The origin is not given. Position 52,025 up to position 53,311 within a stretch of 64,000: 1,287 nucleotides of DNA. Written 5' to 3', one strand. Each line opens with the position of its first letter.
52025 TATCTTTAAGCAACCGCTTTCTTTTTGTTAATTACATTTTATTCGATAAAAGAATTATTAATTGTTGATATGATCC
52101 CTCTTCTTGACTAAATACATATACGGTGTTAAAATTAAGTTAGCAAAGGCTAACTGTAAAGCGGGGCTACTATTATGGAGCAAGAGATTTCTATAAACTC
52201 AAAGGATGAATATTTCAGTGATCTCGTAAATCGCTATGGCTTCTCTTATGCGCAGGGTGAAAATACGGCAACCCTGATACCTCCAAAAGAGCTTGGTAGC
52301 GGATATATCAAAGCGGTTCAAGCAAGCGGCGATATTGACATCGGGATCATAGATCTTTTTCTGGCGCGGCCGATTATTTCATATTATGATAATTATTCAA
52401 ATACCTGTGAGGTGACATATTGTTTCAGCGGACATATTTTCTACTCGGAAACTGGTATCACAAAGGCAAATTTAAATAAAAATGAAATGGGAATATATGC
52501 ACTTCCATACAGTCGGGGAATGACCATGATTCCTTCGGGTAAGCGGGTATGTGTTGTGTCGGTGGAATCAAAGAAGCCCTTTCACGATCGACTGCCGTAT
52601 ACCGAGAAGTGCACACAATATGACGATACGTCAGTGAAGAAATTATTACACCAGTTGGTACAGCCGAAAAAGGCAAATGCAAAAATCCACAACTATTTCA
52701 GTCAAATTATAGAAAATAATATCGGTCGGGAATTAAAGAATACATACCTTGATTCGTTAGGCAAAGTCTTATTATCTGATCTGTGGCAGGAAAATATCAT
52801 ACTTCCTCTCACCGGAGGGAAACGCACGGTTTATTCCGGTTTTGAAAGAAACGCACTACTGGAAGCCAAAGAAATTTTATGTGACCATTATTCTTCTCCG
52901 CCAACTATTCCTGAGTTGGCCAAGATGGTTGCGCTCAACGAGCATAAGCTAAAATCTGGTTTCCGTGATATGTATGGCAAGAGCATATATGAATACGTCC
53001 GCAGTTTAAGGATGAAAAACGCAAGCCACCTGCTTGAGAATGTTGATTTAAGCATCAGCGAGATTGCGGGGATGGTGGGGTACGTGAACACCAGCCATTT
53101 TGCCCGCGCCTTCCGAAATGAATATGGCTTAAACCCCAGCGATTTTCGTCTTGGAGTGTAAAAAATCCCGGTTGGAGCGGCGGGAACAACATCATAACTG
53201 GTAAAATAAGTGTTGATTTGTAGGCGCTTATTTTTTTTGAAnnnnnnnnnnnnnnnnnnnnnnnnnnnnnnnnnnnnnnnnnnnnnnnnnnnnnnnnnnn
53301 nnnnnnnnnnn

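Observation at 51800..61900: Higher-G+C island without mobility genes: AraC regulator, peptide/nickel-type importer and two exporter-fold ABC proteins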

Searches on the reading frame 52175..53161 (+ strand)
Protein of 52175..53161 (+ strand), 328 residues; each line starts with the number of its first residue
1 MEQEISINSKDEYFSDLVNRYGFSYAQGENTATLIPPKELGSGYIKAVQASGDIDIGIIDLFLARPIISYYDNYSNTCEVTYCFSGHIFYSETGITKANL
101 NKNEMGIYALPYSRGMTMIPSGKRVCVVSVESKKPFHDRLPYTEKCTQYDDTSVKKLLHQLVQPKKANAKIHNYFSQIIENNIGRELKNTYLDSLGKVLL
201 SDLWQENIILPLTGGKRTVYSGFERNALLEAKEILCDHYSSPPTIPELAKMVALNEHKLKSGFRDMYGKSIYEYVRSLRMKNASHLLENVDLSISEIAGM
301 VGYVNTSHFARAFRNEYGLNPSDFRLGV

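Call 3: search_protein_families(library=pfam, proteins=[window:52175-53161:+])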
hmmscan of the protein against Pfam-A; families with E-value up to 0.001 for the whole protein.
window:52175-53161:+ (328 aa): 2 families
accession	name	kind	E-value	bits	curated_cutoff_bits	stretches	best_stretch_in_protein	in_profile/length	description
PF12833.13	HTH_18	-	1.2e-20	74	33.6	1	248-325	1-78/80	Helix-turn-helix domain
PF00165.29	HTH_AraC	-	5.1e-09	36.5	26.6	1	291-325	8-41/42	Bacterial regulatory helix-turn-helix proteins, AraC family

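Call 4: search_protein_families(library=ncbifam, proteins=[window:52175-53161:+])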
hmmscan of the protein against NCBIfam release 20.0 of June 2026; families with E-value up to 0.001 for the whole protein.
window:52175-53161:+ (328 aa): 27 families (the best 25 are shown)
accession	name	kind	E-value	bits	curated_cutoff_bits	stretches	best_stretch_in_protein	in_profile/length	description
NF007860.0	PRK10572.1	equivalog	4.1e-16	58.7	208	1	162-325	127-282/292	arabinose operon transcriptional regulator AraC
TIGR04094.1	adjacent_YSIRK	equivalog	4.4e-13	49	200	1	244-325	303-383/383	YSIRK-targeted surface antigen transcriptional regulator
NF049932.1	TranspRegBtr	equivalog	7.5e-12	44.5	900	1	225-323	163-261/531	bacillibactin transport transcriptional regulator Btr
NF047788.1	TransRegPocR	equivalog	1.1e-11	44.6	500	1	237-325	200-288/296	transcriptional regulator PocR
NF006902.0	PRK09393.1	equivalog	1.3e-11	44.3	425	1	223-325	217-319/327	transcriptional regulator FtrA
NF052371.1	TransRegGbdRPseu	equivalog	1.8e-11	43.7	480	1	222-326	221-325/365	choline metabolism transcriptional regulator GbdR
NF010026.0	PRK13501.1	equivalog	1e-10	41.2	363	1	248-325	198-275/290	HTH-type transcriptional activator RhaR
NF049968.1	QhpR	equivalog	1.9e-10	40.4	250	1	268-325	227-284/284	AraC-like transcriptional regulator QhpR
NF047455.1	TF_Staph_AryK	equivalog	2.6e-10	39.2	850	1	235-325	166-256/759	transcriptional regulator AryK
NF010028.0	PRK13503.1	equivalog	5.2e-10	39.2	288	1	233-326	178-271/278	HTH-type transcriptional activator RhaS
NF041686.2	ant_diox_reg_AndR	equivalog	2.2e-09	37.3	350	1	204-323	199-316/321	anthranilate 1,2-dioxygenase regulatory protein AndR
NF010025.2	PRK13500.1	equivalog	6.5e-09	35.8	525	1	247-325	197-275/282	HTH-type transcriptional activator RhaR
NF007693.0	PRK10371.1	equivalog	1.3e-08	34.4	253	1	233-325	205-297/309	transcriptional regulator MelR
NF007584.0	PRK10219.1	equivalog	1.6e-08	34.8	174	1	237-325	16-104/107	superoxide response transcriptional regulator SoxS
NF010027.0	PRK13502.1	equivalog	3.3e-08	33.3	384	1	246-325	196-275/282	HTH-type transcriptional activator RhaR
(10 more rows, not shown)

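Call 50: find_homologous_proteins(query=window:52175-53161:+, max_evalue=1e-10)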
Query window:52175-53161:+ (328 aa): 44 proteins with E <= 1e-10 among 1582 candidates.
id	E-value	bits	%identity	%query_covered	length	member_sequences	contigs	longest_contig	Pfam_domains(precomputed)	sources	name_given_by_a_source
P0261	2.6e-189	646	88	100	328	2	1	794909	PF12833.14,PF00165.30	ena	-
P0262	1.2e-183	628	84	100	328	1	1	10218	PF12833.14,PF00165.30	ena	-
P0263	3.4e-178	610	82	100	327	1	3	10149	PF12833.14,PF00165.30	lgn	-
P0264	2.0e-175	601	81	100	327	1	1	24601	PF12833.14,PF00165.30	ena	-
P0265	4.9e-170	583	79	100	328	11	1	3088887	PF12833.14,PF00165.30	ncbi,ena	-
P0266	1.1e-169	582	79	98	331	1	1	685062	PF12833.14,PF00165.30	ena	-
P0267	1.8e-163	561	84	89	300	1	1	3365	PF12833.14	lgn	-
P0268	6.6e-163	560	74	100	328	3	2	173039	PF12833.14,PF00165.30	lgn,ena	-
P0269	9.5e-163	559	73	100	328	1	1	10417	PF12833.14,PF00165.30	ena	-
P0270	4.1e-162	557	74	100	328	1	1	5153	PF12833.14,PF00165.30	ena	-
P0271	6.3e-162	556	73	100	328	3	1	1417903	PF12833.14,PF00165.30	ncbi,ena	-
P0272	7.0e-162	556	74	100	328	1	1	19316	PF12833.14,PF00165.30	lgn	-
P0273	7.5e-162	556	76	100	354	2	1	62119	PF12833.14,PF00165.30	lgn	-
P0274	1.3e-157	542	72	100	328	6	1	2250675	PF12833.14,PF00165.30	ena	-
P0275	3.1e-157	541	71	100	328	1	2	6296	PF12833.14,PF00165.30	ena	-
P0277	1.3e-155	536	72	100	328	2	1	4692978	PF12833.14,PF00165.30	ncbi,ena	-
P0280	1.1e-147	510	69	100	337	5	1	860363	PF12833.14,PF00165.30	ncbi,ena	-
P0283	4.7e-120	419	58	98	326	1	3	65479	PF12833.14,PF00165.30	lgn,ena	-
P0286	3.1e-116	406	55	100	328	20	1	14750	PF12833.14,PF00165.30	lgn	-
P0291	2.9e-101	357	48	100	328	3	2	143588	PF12833.14,PF00165.30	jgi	-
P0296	1.7e-96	341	50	98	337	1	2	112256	PF12833.14,PF00165.30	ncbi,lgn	-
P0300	1.8e-87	312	47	100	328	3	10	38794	PF12833.14,PF00165.30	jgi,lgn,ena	-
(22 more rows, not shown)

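Call 53: search_solved_structures(query=A3, max_evalue=0.01)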
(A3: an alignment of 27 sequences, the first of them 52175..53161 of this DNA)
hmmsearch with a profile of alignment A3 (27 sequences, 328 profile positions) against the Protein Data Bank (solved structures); distinct sequences matched with E-value up to 0.01: 29.
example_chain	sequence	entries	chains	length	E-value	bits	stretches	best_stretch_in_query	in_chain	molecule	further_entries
6swi_A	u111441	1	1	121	5.9e-11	45.3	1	228-326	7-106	Two-component response regulator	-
3mn2_A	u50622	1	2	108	2.1e-10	43.5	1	226-323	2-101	probable AraC family transcriptional regulator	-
7w5w_J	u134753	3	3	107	2.8e-10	43.1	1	225-326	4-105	Regulatory protein SoxS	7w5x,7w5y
12aw_A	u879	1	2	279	2.9e-10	43.1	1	195-325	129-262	HYBRID TWO-COMPONENT SYSTEM PROTEIN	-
3oio_A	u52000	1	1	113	2.9e-10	43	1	226-326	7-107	Transcriptional regulator (AraC-type DNA-binding domain-containing proteins)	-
4fe4_A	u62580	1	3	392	3.6e-10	42.7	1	215-325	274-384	Xylose operon regulatory protein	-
4fe7_A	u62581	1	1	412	3.9e-10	42.6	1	215-325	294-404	Xylose operon regulatory protein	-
7r3w_A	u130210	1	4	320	8.4e-10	41.5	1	218-326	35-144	Putative bacterial regulatory helix-turn-helix protein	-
3lsg_A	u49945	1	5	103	7.2e-09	38.5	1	230-325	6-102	Two-component response regulator yesN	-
2k9s_A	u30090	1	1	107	1.3e-08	37.6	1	229-327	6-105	Arabinose operon regulatory protein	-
5chh_A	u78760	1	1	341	4.2e-08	35.9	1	231-326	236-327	AraC family transcriptional regulator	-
9ca6_A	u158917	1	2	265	2.6e-07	33.3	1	275-324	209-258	Regulatory protein Rns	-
6xiu_A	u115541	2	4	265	3.7e-07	32.8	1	275-324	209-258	Regulatory protein Rns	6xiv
8vrq_A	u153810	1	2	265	4.2e-07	32.6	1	275-324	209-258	Regulatory protein Rns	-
9ca5_A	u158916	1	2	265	4.3e-07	32.6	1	275-324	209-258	AraC-family, transcriptional regulator Rns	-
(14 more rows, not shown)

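Call 62: predict_structure(alignment_id=A3)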
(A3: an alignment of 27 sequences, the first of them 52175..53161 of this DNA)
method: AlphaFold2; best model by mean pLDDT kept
length: 328 residues; sequences in the alignment: 27
mean_pLDDT: 89.9   pTM: 0.64
mean pLDDT of the five models: 89.9, 88.5, 85.6, 80.0, 79.0
residues with pLDDT >= 90: 227; 70-90: 86; 50-70: 11; < 50: 4
segments of 3 or more residues with pLDDT < 50: 1-3
pLDDT, mean of each block of 10 residues (from residue 1): 67 94 95 97 97 97 96 92 97 87 94 93 97 95 89 90 88 90 82 94 90 65 85 93 94 91 85 92 90 93 92 90 74
secondary structure, 60 per line:
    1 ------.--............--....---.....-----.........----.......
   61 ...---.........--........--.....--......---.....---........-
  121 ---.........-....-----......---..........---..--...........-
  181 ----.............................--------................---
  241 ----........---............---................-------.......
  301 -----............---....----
elements in order: H10-21 E24-27 E31-35 E41-49 E54-63 E67-75 E78-85 E88-92 E95-100 E104-108 E112-119 E124-132 H134-137 H143-148 H152-161 H169-179 H185-213 H222-237 H245-252 H256-267 H271-286 H294-300 H306-317 H321-324

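Call 65: fold_search(model_id=the predicted structure, library=pdb)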
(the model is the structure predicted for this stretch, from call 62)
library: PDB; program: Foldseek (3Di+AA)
matches with E <= 10: 1593; with E <= 0.001: 195
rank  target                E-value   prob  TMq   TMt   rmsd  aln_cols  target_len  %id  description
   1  6pb9                  7.5e-11  1.00  0.35  0.40  20.7       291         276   12  Crystal structure of unsaturated fatty acid bound ToxT K231A from Vibrio cholerae strain SCE256 (released 2020-01-01)
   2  6p7r                  1.0e-10  1.00  0.30  0.35  20.2       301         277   12  Crystal structure of unsaturated fatty acid bound wild-type ToxT from Vibrio cholerae strain SCE256 (released 2020-01-01)
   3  4mlo                  1.2e-10  1.00  0.31  0.38  20.6       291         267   13  1.65A resolution structure of ToxT from Vibrio cholerae (P21 Form) (released 2016-04-20)
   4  6p7t                  1.8e-10  1.00  0.36  0.42  20.3       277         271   11  Crystal structure of apo ToxT K231A from Vibrio cholerae strain SCE256 (released 2020-01-01)
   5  9gfp_B                4.8e-10  1.00  0.27  0.35  20.4       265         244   16  The crystal structure of CsvR from Escherichia coli (released 2025-08-20)
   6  3gbg                  5.1e-10  1.00  0.30  0.37  20.2       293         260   13  Crystal Structure of ToxT from Vibrio Cholerae O395 (released 2010-02-23)
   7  5sux                  9.4e-10  1.00  0.32  0.39  20.5       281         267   14  Crystal Structure of ToxT from Vibrio Cholerae O395 bound to (E)-4-(8-methylnaphthalen-1-yl)but-3-enoic acid (released 2017-04-12)
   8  5suw                  1.2e-09  1.00  0.32  0.38  20.4       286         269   12  Crystal Structure of ToxT from Vibrio Cholerae O395 bound to 3-(8-Methyl-1,2,3,4-tetrahydronaphthalen-1-yl)propanoic aci (released 2017-04-12)
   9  9gfp_A                1.6e-09  1.00  0.27  0.35  19.1       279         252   14  The crystal structure of CsvR from Escherichia coli (released 2025-08-20)
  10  9ca5_B                2.1e-09  1.00  0.27  0.36  19.9       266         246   16  Rns pocket mutant - H20A (released 2025-06-25)
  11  8vrq_A                5.0e-09  1.00  0.28  0.35  20.4       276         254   16  Rns pocket mutant - R75A (released 2025-07-23)
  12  9ca5_A                7.5e-09  1.00  0.27  0.35  19.8       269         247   17  Rns pocket mutant - H20A (released 2025-06-25)
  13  6xiu_B                7.5e-09  1.00  0.27  0.34  20.0       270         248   17  ETEC Rns bound to a potential inhibitor, decanoic acid (released 2021-06-30)
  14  8vst_A                7.9e-09  1.00  0.28  0.36  20.5       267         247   16  Rns mutant H20A/R75A (released 2025-07-23)
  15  6xiv_B                1.0e-08  1.00  0.28  0.35  20.4       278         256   16  SeMet-Rns, in complex with potential inhibitor (released 2021-06-30)
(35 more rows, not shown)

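Call 74: list_cluster_members(proteins=[P0265, P0277, P0280, P0274, P0296, P0261, P0283, P0300, P0291, P0286])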
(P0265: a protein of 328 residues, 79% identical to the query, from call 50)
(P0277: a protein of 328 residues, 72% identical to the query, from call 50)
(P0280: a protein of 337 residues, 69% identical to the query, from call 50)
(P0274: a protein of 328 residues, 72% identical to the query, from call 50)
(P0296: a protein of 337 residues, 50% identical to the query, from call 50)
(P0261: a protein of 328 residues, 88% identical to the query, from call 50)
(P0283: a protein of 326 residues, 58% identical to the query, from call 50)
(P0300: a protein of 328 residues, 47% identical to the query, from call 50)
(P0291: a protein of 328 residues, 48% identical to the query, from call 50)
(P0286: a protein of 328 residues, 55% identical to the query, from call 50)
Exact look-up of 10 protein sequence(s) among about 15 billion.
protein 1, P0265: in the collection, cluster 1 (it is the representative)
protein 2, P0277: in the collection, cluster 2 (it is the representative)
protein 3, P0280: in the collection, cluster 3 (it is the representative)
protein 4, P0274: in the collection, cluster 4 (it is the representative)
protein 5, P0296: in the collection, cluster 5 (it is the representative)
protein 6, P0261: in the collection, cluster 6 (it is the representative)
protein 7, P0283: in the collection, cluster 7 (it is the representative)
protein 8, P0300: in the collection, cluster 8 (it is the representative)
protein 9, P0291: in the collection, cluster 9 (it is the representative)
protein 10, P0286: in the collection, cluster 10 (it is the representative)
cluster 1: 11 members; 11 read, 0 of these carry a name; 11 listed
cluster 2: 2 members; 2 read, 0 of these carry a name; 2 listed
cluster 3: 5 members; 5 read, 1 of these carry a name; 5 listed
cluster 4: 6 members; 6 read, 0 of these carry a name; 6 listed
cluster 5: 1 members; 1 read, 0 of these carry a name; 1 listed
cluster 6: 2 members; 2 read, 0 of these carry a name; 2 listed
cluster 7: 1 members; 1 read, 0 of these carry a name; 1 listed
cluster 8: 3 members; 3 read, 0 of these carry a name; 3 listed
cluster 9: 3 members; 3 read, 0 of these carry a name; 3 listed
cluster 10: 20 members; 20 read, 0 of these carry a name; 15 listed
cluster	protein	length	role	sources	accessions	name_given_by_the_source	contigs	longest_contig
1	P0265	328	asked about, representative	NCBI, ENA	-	-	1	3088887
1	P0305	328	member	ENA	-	-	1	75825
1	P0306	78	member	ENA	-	-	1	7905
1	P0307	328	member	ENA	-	-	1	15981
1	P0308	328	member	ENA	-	-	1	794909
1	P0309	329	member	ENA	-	-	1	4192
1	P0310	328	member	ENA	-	-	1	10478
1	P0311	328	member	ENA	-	-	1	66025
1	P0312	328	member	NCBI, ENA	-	-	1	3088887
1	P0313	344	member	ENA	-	-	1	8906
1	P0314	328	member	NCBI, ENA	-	-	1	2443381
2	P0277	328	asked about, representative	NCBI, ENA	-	-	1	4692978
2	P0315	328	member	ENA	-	-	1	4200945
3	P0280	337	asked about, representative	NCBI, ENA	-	-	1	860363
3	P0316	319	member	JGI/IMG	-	AraC-like DNA-binding protein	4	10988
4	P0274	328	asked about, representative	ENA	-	-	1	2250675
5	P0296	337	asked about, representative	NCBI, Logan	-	-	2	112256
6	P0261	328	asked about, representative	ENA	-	-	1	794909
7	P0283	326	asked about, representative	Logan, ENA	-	-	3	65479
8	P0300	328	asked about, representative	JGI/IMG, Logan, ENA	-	-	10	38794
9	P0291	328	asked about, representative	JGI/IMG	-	-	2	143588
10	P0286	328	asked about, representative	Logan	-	-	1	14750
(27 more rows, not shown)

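Call 95: find_encoding_contigs(protein=P0277, flank=10000, max_places=1)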
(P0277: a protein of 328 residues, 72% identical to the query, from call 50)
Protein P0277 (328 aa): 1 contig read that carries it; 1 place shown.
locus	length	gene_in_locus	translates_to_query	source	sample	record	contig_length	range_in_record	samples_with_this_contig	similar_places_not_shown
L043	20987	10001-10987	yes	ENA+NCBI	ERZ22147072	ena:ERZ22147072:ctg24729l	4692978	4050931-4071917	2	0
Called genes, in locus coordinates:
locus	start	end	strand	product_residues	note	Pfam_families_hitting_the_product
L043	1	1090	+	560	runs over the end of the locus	PF07969:Amidohydro_3, PF01979:Amidohydro_1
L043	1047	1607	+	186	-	PF06445:GyrI-like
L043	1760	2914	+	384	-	PF01963:TraB_PrgY_gumN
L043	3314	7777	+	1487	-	PF05048:NosD (weak), PF00395:SLH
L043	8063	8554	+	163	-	PF04542:Sigma70_r2, PF08281:Sigma70_r4_2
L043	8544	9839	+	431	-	PF13791:Sigma_reg_C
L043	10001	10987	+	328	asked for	PF12833:HTH_18, PF00165:HTH_AraC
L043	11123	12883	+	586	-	PF00664:ABC_membrane, PF02463:SMC_N (faint), PF00005:ABC_tran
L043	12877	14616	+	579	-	PF00664:ABC_membrane, PF00005:ABC_tran, PF13304:AAA_21 (faint), PF02463:SMC_N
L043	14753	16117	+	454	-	PF00171:Aldedh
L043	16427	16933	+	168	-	PF09719:C_GCAxxG_C_C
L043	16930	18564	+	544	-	PF01266:DAO (faint), PF03486:HI0933_like (faint), PF07992:Pyr_redox_2, PF13738:Pyr_redox_3, PF00070:Pyr_redox, PF02852:Pyr_redox_dim, PF00581:Rhodanese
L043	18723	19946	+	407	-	PF07690:MFS_1, PF12832:MFS_1_like, PF00083:Sugar_tr (weak), PF07690:MFS_1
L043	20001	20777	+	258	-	PF02596:DUF169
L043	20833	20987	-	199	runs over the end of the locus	PF00440:TetR_N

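Call 96: find_encoding_contigs(protein=P0296, flank=10000, max_places=1)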
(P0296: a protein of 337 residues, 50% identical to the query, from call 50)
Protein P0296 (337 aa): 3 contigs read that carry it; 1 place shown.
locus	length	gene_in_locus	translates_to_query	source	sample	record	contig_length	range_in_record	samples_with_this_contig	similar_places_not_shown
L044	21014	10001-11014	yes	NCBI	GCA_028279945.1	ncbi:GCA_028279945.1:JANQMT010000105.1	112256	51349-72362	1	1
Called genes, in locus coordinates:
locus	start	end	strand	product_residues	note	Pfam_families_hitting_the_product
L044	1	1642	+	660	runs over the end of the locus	PF22745:Nlig-Ia, PF01653:DNA_ligase_aden, PF03120:OB_DNA_ligase, PF03119:DNA_ligase_ZBD, PF14520:HHH_5 (weak), PF12826:HHH_2, PF00533:BRCT, PF12738:PTCB-BRCT (weak), +1 more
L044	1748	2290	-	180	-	PF12844:HTH_19, PF13443:HTH_26, PF01381:HTH_3, PF02311:AraC_binding, PF07883:Cupin_2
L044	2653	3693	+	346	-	PF05544:Pro_racemase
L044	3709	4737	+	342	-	PF03480:DctP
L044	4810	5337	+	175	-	PF04290:DctQ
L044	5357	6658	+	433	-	PF06808:DctM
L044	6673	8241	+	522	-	PF03315:SDH_beta, PF03313:SDH_alpha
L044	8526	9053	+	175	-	PF13302:Acetyltransf_3, PF13420:Acetyltransf_4 (weak), PF00583:Acetyltransf_1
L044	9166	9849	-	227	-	-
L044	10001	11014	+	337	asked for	PF12833:HTH_18, PF00165:HTH_AraC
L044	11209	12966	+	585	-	PF00664:ABC_membrane, PF00005:ABC_tran, PF02463:SMC_N (faint)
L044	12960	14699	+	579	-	PF00664:ABC_membrane, PF00005:ABC_tran, PF13304:AAA_21 (faint), PF02463:SMC_N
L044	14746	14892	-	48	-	-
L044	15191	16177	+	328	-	PF00005:ABC_tran, PF02463:SMC_N (weak), PF13304:AAA_21, PF08352:oligo_HPY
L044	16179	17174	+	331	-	PF02463:SMC_N, PF00005:ABC_tran, PF08352:oligo_HPY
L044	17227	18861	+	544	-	PF00496:SBP_bac_5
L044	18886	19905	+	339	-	PF19300:BPD_transp_1_N, PF00528:BPD_transp_1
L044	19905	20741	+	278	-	PF00528:BPD_transp_1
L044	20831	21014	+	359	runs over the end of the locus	PF01321:Creatinase_N, PF00557:Peptidase_M24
